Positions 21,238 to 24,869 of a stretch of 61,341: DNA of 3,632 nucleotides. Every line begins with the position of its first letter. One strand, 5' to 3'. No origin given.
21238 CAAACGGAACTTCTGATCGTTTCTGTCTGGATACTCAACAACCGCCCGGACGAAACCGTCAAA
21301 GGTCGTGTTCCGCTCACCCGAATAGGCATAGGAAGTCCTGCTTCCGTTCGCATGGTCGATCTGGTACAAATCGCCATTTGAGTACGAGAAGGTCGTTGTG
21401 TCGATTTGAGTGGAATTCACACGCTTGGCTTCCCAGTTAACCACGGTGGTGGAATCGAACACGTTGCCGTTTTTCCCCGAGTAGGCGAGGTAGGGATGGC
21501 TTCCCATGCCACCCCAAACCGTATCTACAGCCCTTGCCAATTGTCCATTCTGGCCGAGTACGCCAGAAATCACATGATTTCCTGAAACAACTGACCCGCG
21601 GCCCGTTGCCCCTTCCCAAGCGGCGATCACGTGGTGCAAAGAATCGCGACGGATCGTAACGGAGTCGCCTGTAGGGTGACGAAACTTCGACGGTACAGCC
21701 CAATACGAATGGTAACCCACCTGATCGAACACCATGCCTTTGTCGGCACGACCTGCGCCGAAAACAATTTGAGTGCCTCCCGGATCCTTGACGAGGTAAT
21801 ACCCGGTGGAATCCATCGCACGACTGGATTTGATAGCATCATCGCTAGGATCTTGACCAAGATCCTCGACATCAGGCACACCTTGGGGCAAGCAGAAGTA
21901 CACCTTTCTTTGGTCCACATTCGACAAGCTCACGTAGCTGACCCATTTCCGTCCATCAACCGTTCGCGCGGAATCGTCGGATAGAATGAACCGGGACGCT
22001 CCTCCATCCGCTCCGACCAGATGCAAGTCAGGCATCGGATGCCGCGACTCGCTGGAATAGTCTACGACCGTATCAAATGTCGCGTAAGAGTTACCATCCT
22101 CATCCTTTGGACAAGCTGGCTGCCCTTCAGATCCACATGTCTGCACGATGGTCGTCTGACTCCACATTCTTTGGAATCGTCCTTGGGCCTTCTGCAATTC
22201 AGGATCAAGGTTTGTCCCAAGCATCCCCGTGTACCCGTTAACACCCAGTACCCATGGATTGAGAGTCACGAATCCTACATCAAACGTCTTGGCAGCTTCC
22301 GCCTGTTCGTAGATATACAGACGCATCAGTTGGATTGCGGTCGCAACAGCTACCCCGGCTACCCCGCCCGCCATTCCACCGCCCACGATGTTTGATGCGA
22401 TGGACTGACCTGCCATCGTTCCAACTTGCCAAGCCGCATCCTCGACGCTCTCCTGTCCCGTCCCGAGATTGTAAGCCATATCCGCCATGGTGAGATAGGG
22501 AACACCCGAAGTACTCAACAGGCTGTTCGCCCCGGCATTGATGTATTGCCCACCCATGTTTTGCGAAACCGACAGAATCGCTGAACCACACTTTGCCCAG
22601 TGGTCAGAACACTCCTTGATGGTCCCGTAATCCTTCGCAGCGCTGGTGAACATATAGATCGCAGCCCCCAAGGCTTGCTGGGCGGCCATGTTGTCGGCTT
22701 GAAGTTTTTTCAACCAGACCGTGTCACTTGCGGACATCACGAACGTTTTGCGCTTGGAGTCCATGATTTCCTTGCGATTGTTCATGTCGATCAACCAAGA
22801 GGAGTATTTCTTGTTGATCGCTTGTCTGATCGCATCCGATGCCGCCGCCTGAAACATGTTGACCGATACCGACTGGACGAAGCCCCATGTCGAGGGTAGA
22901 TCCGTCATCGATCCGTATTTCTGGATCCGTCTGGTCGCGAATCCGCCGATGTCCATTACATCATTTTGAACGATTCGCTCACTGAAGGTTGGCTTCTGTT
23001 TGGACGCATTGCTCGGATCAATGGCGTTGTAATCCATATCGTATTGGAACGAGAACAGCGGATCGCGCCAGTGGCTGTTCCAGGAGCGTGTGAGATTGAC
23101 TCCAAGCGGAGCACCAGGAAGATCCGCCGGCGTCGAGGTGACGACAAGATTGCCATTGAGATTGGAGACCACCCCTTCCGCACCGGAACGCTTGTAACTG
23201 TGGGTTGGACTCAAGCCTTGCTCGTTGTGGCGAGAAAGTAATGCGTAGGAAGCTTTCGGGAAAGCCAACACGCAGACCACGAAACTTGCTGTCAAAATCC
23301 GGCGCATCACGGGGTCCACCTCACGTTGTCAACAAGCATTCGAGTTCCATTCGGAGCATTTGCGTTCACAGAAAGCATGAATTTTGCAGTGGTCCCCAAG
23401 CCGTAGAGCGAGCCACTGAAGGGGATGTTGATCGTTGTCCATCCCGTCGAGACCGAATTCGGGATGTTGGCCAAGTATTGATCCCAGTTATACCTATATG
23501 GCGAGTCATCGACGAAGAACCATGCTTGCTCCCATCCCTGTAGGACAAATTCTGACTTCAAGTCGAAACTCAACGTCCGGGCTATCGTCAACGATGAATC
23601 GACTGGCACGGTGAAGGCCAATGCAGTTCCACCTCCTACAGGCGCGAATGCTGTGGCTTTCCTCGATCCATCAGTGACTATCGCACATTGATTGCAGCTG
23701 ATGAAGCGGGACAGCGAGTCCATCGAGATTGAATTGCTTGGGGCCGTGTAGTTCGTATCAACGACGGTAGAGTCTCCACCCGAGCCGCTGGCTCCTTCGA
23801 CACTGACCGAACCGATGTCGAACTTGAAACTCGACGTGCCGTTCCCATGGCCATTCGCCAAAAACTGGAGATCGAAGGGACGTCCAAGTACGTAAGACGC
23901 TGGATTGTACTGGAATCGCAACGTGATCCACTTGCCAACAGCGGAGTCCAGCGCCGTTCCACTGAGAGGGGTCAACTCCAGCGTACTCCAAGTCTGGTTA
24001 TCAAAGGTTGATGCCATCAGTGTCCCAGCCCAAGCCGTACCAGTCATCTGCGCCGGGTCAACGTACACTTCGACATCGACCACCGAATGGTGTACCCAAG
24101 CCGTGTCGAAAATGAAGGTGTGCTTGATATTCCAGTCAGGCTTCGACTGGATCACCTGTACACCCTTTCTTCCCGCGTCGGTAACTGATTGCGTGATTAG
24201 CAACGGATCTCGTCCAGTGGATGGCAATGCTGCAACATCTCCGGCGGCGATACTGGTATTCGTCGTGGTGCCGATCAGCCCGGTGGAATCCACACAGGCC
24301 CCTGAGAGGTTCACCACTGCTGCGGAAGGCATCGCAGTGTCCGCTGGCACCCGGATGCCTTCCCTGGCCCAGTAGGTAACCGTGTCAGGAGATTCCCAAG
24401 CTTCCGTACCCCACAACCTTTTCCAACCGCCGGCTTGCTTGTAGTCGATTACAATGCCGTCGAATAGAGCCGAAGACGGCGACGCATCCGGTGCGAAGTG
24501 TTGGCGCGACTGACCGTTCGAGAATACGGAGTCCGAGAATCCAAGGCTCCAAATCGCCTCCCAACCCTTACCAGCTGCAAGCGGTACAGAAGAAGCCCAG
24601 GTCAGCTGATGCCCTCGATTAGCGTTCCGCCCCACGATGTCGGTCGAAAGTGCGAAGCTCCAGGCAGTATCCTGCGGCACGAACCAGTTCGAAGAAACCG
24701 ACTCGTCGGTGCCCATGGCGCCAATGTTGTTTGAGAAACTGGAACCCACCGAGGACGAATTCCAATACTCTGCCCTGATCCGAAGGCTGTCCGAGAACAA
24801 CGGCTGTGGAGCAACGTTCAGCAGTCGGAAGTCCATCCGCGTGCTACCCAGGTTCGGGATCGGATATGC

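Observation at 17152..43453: Giant secreted protein translationally coupled to an RHS toxin, behind a CsgG-like / TonB-like / OmpA-like envelope module: candidate undescribed toxin-delivery locus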

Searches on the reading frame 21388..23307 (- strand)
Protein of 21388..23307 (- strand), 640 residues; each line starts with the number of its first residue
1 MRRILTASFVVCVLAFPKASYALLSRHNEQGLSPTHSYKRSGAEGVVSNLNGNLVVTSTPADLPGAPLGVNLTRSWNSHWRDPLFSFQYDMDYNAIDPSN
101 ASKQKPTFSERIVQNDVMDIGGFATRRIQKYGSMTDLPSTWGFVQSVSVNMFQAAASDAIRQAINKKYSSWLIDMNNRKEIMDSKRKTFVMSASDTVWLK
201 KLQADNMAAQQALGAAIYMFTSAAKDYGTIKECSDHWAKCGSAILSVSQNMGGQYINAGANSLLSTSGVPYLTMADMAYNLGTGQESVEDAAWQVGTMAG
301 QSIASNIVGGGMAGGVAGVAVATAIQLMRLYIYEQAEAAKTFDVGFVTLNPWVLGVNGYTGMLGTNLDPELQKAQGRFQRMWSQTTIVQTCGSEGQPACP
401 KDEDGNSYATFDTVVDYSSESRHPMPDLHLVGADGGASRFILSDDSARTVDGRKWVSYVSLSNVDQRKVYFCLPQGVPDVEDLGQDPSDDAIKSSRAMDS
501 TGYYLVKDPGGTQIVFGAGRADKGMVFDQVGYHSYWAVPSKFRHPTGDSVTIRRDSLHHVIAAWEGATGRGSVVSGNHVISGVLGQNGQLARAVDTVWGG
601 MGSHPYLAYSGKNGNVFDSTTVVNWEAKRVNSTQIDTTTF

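Call 19: find_homologous_proteins(query=window:21388-23307:-, max_evalue=0.001)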
Query window:21388-23307:- (640 aa): 2 proteins with E <= 0.001 among 8000 candidates.
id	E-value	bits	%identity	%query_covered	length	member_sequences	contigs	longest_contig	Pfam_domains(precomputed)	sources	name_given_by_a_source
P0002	1.9e-140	487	60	58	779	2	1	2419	-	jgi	-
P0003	4.1e-77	278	38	68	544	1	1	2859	-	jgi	jgi:hypothetical protein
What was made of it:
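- Tried and rejected: The RHS N-terminus found two fragments (call 19).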

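Call 24: find_encoding_contigs(protein=P0002, flank=10000, max_places=4)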
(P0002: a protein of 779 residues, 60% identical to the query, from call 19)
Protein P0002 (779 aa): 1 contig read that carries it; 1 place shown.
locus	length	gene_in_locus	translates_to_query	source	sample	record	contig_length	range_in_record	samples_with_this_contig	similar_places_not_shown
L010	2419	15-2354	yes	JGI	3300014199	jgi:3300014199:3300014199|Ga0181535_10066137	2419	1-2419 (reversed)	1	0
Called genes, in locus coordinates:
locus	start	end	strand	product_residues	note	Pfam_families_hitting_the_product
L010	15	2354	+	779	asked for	-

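Call 25: find_encoding_contigs(protein=P0003, flank=10000, max_places=4)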
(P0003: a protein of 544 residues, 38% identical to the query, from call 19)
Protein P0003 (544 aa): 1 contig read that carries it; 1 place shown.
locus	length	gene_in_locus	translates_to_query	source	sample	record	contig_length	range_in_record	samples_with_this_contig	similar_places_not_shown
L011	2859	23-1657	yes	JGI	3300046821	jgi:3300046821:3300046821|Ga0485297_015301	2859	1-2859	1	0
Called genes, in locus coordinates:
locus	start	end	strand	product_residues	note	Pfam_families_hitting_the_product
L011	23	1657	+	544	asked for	-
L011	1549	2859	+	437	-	?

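Call 31: find_related_loci(query=A1, collection=metagenome_contigs, flank=10000)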
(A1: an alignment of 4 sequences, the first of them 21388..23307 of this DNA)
Query A1 (640 aa) in metagenome_contigs; peptide patterns used: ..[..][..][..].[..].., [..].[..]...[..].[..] (x = any residue, [..] = any of these).
40 stretches matched a pattern; 3 encode a relative of the query (tblastn E <= 1e-3); 3 distinct loci.
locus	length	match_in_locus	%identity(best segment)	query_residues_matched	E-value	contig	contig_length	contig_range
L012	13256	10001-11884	59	1-640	0e+0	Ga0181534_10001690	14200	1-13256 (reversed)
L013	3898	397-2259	58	1-640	0e+0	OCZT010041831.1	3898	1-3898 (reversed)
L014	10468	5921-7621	28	1-598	4e-42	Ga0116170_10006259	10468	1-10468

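Call 36: search_solved_structures(query=A1, max_evalue=10)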
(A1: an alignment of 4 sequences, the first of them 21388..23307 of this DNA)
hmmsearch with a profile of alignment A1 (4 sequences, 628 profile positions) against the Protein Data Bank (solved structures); distinct sequences matched with E-value up to 10: 1.
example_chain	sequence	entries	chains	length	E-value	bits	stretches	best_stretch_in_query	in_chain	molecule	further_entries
4e74_A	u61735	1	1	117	0.46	12.3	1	352-402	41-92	Plexin-A4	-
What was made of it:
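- Tried and rejected: A profile search of the N-terminus against the PDB found nothing (call 36).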

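Call 55: predict_structure(alignment_id=A2)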
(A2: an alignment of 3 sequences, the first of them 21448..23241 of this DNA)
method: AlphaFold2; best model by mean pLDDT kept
length: 598 residues; sequences in the alignment: 3
mean_pLDDT: 35.4   pTM: 0.29
mean pLDDT of the five models: 35.4, 29.1, 29.1, 27.5, 26.6
residues with pLDDT >= 90: 0; 70-90: 0; 50-70: 56; < 50: 542
segments of 3 or more residues with pLDDT < 50: 1-137, 165-167, 189-372, 386-598
pLDDT, mean of each block of 10 residues (from residue 1): 34 38 38 35 26 28 27 32 27 27 28 32 42 48 54 57 53 54 50 46 36 33 38 34 31 35 38 46 44 40 41 30 22 24 28 27 37 53 48 28 27 27 32 32 31 26 31 29 31 32 29 29 34 40 43 41 35 29 29 29
secondary structure, 60 per line:
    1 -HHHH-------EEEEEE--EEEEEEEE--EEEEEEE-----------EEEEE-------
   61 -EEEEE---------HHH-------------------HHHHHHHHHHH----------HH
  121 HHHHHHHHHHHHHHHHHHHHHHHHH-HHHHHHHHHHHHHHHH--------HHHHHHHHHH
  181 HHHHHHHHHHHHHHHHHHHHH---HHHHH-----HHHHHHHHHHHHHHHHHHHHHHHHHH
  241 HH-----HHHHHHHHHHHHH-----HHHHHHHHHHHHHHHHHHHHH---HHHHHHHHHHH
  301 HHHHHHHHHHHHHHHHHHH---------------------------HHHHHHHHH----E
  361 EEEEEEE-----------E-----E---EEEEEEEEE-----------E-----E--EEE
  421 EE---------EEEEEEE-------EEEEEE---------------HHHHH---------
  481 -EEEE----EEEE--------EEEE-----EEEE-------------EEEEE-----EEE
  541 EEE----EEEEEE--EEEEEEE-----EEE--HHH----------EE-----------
elements in order: H2-5 E13-18 E21-28 E31-37 E49-53 E62-66 H98-108 H119-145 H147-162 H171-201 H205-209 H215-242 H248-260 H266-286 H290-319 H347-355 E360-367 E389-397 E418-422 E432-438 E446-451 H467-471 E482-485 E490-493 E502-505 E511-514 E528-532 E538-543 E548-553 E556-562 E568-570
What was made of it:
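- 22273..23025 (-): Variable, predicted alpha-helical region of the RHS protein (aa ~95-345). It includes a glycine-rich hydrophobic stretch (aa ~295-335). It follows a DUF6531-like first shell segment (aa 47-81) and precedes the beta-rich shell. Secondary structure from a low-confidence AF2 model (pLDDT 35), so topology only: call 55.
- The AF2 model of the RHS N-terminus failed (pLDDT 35, call 55), so the idea that the helical region is an insertion rests on a weak DUF6531 hit (E=0.048) and secondary structure alone.
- Tried and rejected: The result was pLDDT 35 and unusable for fold search (call 55).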

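Call 70: find_related_loci(query=A1, collection=viral_contigs, flank=10000)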
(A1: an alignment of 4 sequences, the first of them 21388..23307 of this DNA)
Query A1 (640 aa) in viral_contigs; peptide patterns used: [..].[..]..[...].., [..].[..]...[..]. (x = any residue, [..] = any of these).
28 stretches matched a pattern, but none encodes a relative of the query by tblastn (E <= 1e-3).

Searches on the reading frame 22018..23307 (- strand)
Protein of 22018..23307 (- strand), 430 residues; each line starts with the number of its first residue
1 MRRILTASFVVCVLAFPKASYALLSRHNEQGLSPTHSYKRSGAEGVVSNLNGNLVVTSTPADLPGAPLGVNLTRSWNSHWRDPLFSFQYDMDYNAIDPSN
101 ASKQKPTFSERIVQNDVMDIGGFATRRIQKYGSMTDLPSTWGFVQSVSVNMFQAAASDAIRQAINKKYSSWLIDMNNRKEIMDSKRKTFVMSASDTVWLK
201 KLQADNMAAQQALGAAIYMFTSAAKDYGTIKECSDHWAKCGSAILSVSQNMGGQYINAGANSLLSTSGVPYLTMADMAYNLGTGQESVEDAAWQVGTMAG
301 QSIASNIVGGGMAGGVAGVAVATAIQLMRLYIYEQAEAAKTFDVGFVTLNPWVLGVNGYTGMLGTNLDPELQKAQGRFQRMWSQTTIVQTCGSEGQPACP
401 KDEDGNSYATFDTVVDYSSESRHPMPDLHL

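Call 69: search_protein_families(library=pfam, proteins=[window:22018-23307:-], max_evalue=5)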
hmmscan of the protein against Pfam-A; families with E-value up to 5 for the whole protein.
window:22018-23307:- (430 aa): 3 families
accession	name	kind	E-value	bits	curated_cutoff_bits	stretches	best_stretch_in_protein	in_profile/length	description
PF20148.4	DUF6531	-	0.048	14.4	24.1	1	47-81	4-37/74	Domain of unknown function (DUF6531)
PF06808.19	DctM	-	0.083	12.1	23.8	1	247-325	35-112/413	Tripartite ATP-independent periplasmic transporter, DctM component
PF11701.14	UNC45-central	-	0.093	13.1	25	1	144-179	101-137/154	Myosin-binding striated muscle assembly central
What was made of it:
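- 22273..23025 (-): Weak DUF6531 hit, E=0.048: call 69.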

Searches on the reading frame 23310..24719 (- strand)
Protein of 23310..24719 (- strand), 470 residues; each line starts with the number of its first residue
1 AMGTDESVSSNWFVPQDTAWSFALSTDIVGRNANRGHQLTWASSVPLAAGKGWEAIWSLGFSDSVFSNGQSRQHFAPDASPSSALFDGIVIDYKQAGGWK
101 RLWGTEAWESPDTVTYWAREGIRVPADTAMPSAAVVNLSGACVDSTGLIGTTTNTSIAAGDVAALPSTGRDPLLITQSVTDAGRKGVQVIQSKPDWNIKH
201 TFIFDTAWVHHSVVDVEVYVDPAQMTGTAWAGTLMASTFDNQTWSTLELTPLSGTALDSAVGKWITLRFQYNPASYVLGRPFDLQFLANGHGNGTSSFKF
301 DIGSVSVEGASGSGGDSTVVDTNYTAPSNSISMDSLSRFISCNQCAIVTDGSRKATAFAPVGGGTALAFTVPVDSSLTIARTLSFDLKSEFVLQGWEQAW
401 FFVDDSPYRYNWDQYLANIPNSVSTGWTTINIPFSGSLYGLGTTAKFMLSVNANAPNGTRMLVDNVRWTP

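Call 41: search_protein_families(library=pfam, proteins=[window:23310-24719:-], max_evalue=0.5)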
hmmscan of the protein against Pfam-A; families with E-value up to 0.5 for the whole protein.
window:23310-24719:- (470 aa): 0 families

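Call 74: search_protein_families(library=ncbifam, proteins=[window:23310-24509:-], max_evalue=0.1)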
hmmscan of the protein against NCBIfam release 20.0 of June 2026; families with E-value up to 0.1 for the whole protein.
window:23310-24509:- (400 aa): 0 families
